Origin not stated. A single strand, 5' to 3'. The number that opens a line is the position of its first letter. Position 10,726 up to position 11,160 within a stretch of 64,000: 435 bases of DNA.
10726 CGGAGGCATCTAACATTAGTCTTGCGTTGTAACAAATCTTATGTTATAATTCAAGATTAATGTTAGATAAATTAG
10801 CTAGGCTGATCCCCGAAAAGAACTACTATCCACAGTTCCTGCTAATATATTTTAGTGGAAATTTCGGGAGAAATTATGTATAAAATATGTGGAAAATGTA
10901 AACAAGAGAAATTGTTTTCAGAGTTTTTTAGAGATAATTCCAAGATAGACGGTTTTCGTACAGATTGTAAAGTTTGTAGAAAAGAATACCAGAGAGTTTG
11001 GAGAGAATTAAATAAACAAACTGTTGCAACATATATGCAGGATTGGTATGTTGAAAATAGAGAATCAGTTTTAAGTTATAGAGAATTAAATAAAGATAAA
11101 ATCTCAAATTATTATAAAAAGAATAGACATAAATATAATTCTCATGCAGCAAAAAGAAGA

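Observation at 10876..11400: One N-terminal CxxC...CKxC zinc module fused to three different nuclease catalytic domains (HNH, endonuclease VII-like, GIY-YIG)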

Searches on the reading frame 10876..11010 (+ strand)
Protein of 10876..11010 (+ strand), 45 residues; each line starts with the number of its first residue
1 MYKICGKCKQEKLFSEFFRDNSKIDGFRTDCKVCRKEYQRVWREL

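Call 34: search_protein_representatives(alignment_id=A3)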
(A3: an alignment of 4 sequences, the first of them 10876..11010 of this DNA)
Query: 4 sequences, 45 profile positions. Proteins with E-value up to 0.001 (for the whole library): 36366; up to 1e-10: 2618; up to 1e-30: 30. The best 150 are listed.
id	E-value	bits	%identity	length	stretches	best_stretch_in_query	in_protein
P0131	4.2e-52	189.8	-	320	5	2-44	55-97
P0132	1.6e-43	162.3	-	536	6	3-43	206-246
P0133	6.5e-43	160.4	-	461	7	3-38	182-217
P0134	1.3e-40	153.0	-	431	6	3-45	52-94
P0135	1.9e-39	149.3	-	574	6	3-42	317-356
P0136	4.6e-39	148.0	-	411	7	3-34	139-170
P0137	1.8e-38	146.1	-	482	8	2-40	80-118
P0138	3.7e-37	141.9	-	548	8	1-34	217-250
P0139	7.5e-36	137.8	-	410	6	4-41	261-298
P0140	8.0e-36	137.7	-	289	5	3-39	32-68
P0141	1.2e-35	137.1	-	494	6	3-39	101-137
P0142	6.7e-35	134.7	-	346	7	2-35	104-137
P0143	7.5e-35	134.5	-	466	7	1-44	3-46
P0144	1.6e-34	133.5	-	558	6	3-37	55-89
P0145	2.0e-34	133.2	-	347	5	3-37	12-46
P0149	5.0e-33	128.7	-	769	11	4-34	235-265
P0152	1.6e-32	127.1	-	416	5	3-42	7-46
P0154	4.7e-32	125.6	-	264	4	3-39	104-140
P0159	3.6e-31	122.8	-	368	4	3-40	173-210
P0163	3.5e-30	119.6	-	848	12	3-44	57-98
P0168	1.5e-29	117.6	-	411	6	3-39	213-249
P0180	4.2e-28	112.9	-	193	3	3-45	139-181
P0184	6.9e-28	112.3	-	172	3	2-45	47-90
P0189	1.3e-27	111.4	-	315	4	2-41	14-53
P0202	5.4e-27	109.4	-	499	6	3-40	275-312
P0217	6.2e-26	106.0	-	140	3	3-41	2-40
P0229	2.6e-25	104.0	-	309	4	2-39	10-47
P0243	1.9e-24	101.2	-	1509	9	2-41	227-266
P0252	4.6e-24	100.0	-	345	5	3-39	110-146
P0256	5.1e-24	99.9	-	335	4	2-45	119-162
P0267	1.2e-23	98.7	-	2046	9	1-38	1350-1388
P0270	3.9e-23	97.0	-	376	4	3-35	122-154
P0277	5.7e-23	96.5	-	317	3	3-44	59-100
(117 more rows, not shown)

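Call 38: search_protein_families(library=pfam, proteins=[P0131, P0140, P0154, P0184, P0217, P0180, P0149, P0163, P0243, P0267], max_evalue=0.1)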
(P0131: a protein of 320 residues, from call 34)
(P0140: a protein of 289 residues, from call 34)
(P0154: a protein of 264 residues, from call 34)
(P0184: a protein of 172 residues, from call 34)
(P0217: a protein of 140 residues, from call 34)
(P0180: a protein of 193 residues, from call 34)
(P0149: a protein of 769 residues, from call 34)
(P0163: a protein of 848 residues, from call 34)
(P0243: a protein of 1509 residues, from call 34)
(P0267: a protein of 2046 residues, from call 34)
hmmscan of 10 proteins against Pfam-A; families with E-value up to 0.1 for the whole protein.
P0131 (320 aa): 5 families
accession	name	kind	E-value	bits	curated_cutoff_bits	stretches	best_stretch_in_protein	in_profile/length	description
PF12898.13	Stc1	-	5.4e-10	40.1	24.8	2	130-188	27-83/84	Stc1 domain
PF20120.5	DUF6510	-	1.5e-09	38.1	26.4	1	2-44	27-68/86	Family of unknown function (DUF6510)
PF25206.1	DUF7836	-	0.0042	17.3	26.7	0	157-179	32-54/59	Domain of unknown function (DUF7836)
PF24458.1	DUF7573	-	0.018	15.4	30.2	1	27-63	11-38/39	Domain of unknown function (DUF7573)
PF10187.15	FAM192A_Fyv6_N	-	0.064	13.9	20.2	1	11-81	32-101/104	FAM192A/Fyv6, N-terminal domain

P0140 (289 aa): 1 family
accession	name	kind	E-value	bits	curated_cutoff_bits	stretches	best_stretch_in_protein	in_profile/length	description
PF12898.13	Stc1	-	0.0017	19.3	24.8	0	33-64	53-83/84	Stc1 domain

P0154 (264 aa): 1 family
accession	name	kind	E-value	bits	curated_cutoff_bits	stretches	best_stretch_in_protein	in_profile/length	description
PF12898.13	Stc1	-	1.8e-06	28.9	24.8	1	99-137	47-84/84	Stc1 domain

P0184 (172 aa): 3 families
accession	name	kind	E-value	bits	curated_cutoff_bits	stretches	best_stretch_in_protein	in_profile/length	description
PF12898.13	Stc1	-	6.8e-06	27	24.8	1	3-80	1-83/84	Stc1 domain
PF20120.5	DUF6510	-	0.00043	20.5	26.4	1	48-83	27-61/86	Family of unknown function (DUF6510)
PF25206.1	DUF7836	-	0.011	16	26.7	1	29-63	9-46/59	Domain of unknown function (DUF7836)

P0217 (140 aa): 3 families
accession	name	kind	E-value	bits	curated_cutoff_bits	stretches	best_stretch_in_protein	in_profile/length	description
PF20120.5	DUF6510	-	0.019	15.3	26.4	0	102-135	27-59/86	Family of unknown function (DUF6510)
PF25206.1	DUF7836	-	0.033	14.5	26.7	0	29-76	9-51/59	Domain of unknown function (DUF7836)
PF12898.13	Stc1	-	0.049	14.6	24.8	0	79-134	38-83/84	Stc1 domain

P0180 (193 aa): 5 families
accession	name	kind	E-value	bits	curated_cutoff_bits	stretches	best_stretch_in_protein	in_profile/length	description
PF12898.13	Stc1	-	5.6e-08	33.7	24.8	3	73-109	48-83/84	Stc1 domain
PF20120.5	DUF6510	-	5.6e-06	26.6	26.4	0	12-51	24-62/86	Family of unknown function (DUF6510)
PF25206.1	DUF7836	-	0.019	15.3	26.7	0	78-96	32-50/59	Domain of unknown function (DUF7836)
PF21109.2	Stonustoxin_helical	-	0.042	14.4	27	1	67-125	2-59/96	Stonustoxin helical domain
PF18275.7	His_Me_b4a2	-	0.063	13.8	25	1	138-172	11-48/52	His-Me finger endonuclease beta4-alpha2 domain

P0149 (769 aa): 3 families
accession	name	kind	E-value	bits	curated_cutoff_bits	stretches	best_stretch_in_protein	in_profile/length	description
PF04725.17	PsbR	-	0.0041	17.9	22.5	0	274-299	13-38/98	Photosystem II 10 kDa polypeptide PsbR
PF00811.25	Ependymin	-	0.0067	17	32.3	0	530-561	16-47/128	Ependymin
PF03110.19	SBP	-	0.059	14.1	27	0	158-188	25-55/75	SBP domain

P0163 (848 aa): 0 families

P0243 (1509 aa): 0 families

P0267 (2046 aa): 15 families
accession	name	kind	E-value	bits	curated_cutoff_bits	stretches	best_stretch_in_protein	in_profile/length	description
PF04851.21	ResIII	-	5.6e-22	78.8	22.5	1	1601-1769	2-164/164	Type III restriction enzyme, res subunit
PF00270.35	DEAD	-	1e-13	51.8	26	1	1605-1771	2-164/167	DEAD/DEAH box helicase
PF13646.12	HEAT_2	-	4.3e-13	49.8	27.7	1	1138-1210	1-74/88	HEAT repeats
PF00271.37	Helicase_C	-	8e-12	45.8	23.5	1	1866-1978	6-109/110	Helicase conserved C-terminal domain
PF12659.13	Stn1_C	-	3e-08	34.3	25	0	909-955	45-91/165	Telomere capping C-terminal wHTH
PF14947.12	HTH_45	-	2.4e-07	31.1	25.5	1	389-450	11-70/77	Winged helix-turn-helix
PF12773.13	DZR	-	2.8e-07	31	27.3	0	845-885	8-34/45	Double zinc ribbon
PF02985.28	HEAT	-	3.2e-07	30.4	23.5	0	1171-1195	3-28/31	HEAT repeat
PF03130.22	HEAT_PBS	-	7.6e-06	26.4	20.9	0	1152-1178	1-27/27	PBS lyase HEAT-like repeat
PF00514.29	Arm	-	0.00018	21.9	20.6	0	1136-1161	12-37/41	Armadillo/beta-catenin-like repeat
PF13513.12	HEAT_EZ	-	0.00052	20.9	27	0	1136-1161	28-53/55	HEAT-like repeat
PF12898.13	Stc1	-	0.0011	19.9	24.8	1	338-377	45-83/84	Stc1 domain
PF13412.12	HTH_24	-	0.0056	16.7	21.9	0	1286-1310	24-48/48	Winged helix-turn-helix DNA-binding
PF12717.13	Cnd1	-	0.032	14.7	26.4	0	1137-1198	22-89/162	non-SMC mitotic condensation complex subunit 1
PF01022.26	HTH_5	-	0.033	14.5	22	0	756-783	20-47/47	Bacterial regulatory protein, arsR family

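Call 43: search_protein_families(library=pfam, alignment_id=A5, max_evalue=0.001)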
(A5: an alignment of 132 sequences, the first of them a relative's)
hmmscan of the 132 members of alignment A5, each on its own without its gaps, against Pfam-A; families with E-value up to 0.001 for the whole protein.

A. member 1, P0131 (320 aa): 2 families
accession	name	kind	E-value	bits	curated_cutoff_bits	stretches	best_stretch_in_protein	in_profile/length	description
PF12898.13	Stc1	-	5.4e-10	40.1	24.8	0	130-188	27-83/84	Stc1 domain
PF20120.5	DUF6510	-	1.5e-09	38.1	26.4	0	2-44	27-68/86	Family of unknown function (DUF6510)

B. families by the number of members that match (of 132 scanned): 20 families
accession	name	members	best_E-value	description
PF12898.13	Stc1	70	2.8e-18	Stc1 domain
PF20120.5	DUF6510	31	1.3e-10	Family of unknown function (DUF6510)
PF01844.29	HNH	21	1.3e-13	HNH endonuclease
PF14279.12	HNH_5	19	2.2e-15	HNH endonuclease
PF02945.21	Endonuclease_7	16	1.8e-34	Recombination endonuclease VII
PF25206.1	DUF7836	7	4.9e-07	Domain of unknown function (DUF7836)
PF03110.19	SBP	2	2.6e-06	SBP domain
PF13395.12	HNH_4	2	7.1e-06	HNH endonuclease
PF17490.7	Tnp_22_dsRBD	1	3.6e-07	L1 transposable element dsRBD-like domain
PF07352.17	Phage_Mu_Gam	1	1e-05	Bacteriophage Mu Gam like protein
PF18608.7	XAF1_C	1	5.2e-05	XIAP-associated factor 1 C-terminal domain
PF11728.13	ArAE_1_C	1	0.00014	Putative aromatic acid exporter C-terminal domain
PF25160.1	LdpA_Fe-S-bd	1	0.00018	LdpA Fe-S cluster-binding domain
PF13022.12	HTH_Tnp_1_2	1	0.00022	Helix-turn-helix of insertion element transposase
PF19383.4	DUF5958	1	0.00022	Family of unknown function (DUF5958)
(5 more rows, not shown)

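Call 44: search_solved_structures(query=A3, max_evalue=10, show_alignments=3)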
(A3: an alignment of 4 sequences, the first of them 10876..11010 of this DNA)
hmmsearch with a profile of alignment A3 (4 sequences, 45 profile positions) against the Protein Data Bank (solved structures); distinct sequences matched with E-value up to 10: 11.
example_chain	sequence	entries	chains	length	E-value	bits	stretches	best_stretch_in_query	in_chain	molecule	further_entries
2elu_A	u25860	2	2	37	0.069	16.2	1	25-42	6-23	Zinc finger protein 406 | Zinc finger protein ZFAT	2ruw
2elw_A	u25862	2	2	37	0.069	16.2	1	25-42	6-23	Zinc finger protein 406 | Zinc finger protein ZFAT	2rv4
3to6_A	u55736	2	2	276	0.39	13.8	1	17-34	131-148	Histone acetyltransferase ESA1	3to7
3to9_A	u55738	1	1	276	0.39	13.8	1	17-34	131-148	Histone acetyltransferase ESA1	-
1fy7_A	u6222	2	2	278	0.4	13.8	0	17-34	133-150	ESA1 HISTONE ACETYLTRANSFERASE | Esa1 protein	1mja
1mjb_A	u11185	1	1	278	0.4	13.7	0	17-34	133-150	Esa1 protein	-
5j9u_E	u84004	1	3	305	0.51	13.4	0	17-35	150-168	Histone acetyltransferase ESA1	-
5j9q_E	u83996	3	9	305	0.51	13.4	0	17-35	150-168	Histone acetyltransferase ESA1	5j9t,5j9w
7qep_O4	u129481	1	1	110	2.2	11.4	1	5-21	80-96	60S ribosomal protein L34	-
3fc3_A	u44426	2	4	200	4.7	10.3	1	3-39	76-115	Restriction endonuclease Hpy99I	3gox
5ewp_A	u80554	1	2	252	5.4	10.1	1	21-35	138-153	ARO (armadillo repeats only protein)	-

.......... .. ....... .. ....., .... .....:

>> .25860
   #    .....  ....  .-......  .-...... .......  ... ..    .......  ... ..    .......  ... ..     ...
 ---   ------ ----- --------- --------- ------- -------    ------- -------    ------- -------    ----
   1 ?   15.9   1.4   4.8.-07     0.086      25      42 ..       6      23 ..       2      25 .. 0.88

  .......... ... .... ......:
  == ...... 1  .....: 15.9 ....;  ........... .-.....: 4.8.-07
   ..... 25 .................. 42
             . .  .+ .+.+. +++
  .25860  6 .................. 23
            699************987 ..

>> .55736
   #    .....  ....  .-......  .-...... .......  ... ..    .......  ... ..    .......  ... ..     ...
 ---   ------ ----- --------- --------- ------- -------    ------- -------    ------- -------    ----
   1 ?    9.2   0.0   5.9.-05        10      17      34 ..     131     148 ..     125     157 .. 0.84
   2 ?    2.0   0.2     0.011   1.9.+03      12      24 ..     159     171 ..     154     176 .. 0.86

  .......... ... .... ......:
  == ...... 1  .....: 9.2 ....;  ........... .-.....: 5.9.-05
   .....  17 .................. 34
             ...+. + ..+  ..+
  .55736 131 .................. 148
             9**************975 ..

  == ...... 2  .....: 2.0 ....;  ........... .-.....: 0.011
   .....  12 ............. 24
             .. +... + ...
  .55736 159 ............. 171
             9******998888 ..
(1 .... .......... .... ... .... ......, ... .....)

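Call 59: search_protein_families(library=pfam, proteins=[P0189, P0168, P0277, P0252, P0256, P0159, P0202, P0229, P0152, P0270], max_evalue=0.01)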
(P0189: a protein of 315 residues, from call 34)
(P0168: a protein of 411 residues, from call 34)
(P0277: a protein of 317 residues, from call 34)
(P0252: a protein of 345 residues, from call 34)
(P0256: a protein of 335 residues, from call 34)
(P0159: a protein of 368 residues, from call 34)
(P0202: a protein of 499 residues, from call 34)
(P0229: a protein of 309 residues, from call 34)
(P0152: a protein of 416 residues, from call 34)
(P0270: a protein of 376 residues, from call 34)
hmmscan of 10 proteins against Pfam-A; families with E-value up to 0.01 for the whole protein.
P0189 (315 aa): 2 families
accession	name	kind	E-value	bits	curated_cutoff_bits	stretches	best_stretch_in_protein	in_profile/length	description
PF12898.13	Stc1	-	1.2e-07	32.6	24.8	1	3-47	41-83/84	Stc1 domain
PF20120.5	DUF6510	-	0.0021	18.3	26.4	0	6-56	18-67/86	Family of unknown function (DUF6510)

P0168 (411 aa): 1 family
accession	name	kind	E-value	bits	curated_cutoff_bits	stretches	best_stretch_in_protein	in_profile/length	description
PF12898.13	Stc1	-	4.4e-05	24.4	24.8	0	7-40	51-83/84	Stc1 domain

P0277 (317 aa): 0 families

P0252 (345 aa): 1 family
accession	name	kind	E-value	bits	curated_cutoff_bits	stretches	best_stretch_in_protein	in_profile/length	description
PF12898.13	Stc1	-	0.00018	22.5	24.8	0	3-35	53-84/84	Stc1 domain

P0256 (335 aa): 1 family
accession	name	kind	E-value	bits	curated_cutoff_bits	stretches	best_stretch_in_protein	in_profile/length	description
PF12898.13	Stc1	-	0.0075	17.2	24.8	0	64-151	2-82/84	Stc1 domain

P0159 (368 aa): 3 families
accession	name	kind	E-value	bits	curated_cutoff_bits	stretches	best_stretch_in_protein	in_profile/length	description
PF01844.29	HNH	-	1.3e-10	41.7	21.4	1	269-311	1-46/47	HNH endonuclease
PF14279.12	HNH_5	-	2.2e-08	34.3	27.5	1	269-312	1-46/56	HNH endonuclease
PF12898.13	Stc1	-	3.6e-08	34.3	24.8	1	113-147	50-83/84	Stc1 domain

P0202 (499 aa): 0 families

P0229 (309 aa): 1 family
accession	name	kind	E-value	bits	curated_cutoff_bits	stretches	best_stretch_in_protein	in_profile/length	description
PF20120.5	DUF6510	-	0.0033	17.7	26.4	0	11-45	27-60/86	Family of unknown function (DUF6510)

P0152 (416 aa): 6 families
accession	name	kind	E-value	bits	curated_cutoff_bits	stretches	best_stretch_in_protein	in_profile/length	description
PF12898.13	Stc1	-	2.5e-14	54.1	24.8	2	177-209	51-82/84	Stc1 domain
PF17490.7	Tnp_22_dsRBD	-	3.6e-07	30.6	22.2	0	90-134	15-60/65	L1 transposable element dsRBD-like domain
PF13022.12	HTH_Tnp_1_2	-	0.00022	21.7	27.9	0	69-106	10-47/122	Helix-turn-helix of insertion element transposase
PF18422.6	TNFR_16_TM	-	0.00052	20.6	25.6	0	63-73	27-37/38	Tumor necrosis factor receptor member 16 trans-membrane domain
PF11833.13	CPP1-like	-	0.0031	17.6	28.4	0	40-84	31-75/196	Protein CHAPERONE-LIKE PROTEIN OF POR1-like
PF13395.12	HNH_4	-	0.0058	17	22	0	333-379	16-53/54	HNH endonuclease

P0270 (376 aa): 3 families
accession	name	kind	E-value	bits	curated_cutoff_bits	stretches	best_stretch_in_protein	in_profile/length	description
PF01844.29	HNH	-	9.1e-09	35.8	21.4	1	316-363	1-47/47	HNH endonuclease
PF14279.12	HNH_5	-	1.3e-05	25.5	27.5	1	316-363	1-46/56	HNH endonuclease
PF02945.21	Endonuclease_7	-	2.8e-05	24.4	23.6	1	307-374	17-79/82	Recombination endonuclease VII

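Call 96: search_solved_structures(query=A8, max_evalue=10, show_alignments=4)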
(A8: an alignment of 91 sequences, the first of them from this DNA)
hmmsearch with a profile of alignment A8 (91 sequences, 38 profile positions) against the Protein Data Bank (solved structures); distinct sequences matched with E-value up to 10: 9.
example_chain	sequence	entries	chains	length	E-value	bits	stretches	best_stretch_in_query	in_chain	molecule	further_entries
2luy_A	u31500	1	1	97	0.0017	21.3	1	3-34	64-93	Meiotic chromosome segregation protein P8B7.28c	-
8wzb_A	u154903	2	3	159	0.42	13.6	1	2-20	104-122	DPY30 domain containing 2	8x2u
3to6_A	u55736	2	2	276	0.45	13.5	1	12-30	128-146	Histone acetyltransferase ESA1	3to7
1fy7_A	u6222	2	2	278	0.46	13.5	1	12-30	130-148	ESA1 HISTONE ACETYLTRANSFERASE | Esa1 protein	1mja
3to9_A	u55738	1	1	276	0.46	13.5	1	12-30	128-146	Histone acetyltransferase ESA1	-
1mjb_A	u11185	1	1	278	0.47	13.5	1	12-30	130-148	Esa1 protein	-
5j9u_E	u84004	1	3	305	0.54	13.3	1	12-30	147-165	Histone acetyltransferase ESA1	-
5j9q_E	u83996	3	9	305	0.55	13.3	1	12-30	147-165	Histone acetyltransferase ESA1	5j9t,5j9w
3ldy_A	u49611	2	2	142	6.1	9.9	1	2-20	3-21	restriction endonuclease PacI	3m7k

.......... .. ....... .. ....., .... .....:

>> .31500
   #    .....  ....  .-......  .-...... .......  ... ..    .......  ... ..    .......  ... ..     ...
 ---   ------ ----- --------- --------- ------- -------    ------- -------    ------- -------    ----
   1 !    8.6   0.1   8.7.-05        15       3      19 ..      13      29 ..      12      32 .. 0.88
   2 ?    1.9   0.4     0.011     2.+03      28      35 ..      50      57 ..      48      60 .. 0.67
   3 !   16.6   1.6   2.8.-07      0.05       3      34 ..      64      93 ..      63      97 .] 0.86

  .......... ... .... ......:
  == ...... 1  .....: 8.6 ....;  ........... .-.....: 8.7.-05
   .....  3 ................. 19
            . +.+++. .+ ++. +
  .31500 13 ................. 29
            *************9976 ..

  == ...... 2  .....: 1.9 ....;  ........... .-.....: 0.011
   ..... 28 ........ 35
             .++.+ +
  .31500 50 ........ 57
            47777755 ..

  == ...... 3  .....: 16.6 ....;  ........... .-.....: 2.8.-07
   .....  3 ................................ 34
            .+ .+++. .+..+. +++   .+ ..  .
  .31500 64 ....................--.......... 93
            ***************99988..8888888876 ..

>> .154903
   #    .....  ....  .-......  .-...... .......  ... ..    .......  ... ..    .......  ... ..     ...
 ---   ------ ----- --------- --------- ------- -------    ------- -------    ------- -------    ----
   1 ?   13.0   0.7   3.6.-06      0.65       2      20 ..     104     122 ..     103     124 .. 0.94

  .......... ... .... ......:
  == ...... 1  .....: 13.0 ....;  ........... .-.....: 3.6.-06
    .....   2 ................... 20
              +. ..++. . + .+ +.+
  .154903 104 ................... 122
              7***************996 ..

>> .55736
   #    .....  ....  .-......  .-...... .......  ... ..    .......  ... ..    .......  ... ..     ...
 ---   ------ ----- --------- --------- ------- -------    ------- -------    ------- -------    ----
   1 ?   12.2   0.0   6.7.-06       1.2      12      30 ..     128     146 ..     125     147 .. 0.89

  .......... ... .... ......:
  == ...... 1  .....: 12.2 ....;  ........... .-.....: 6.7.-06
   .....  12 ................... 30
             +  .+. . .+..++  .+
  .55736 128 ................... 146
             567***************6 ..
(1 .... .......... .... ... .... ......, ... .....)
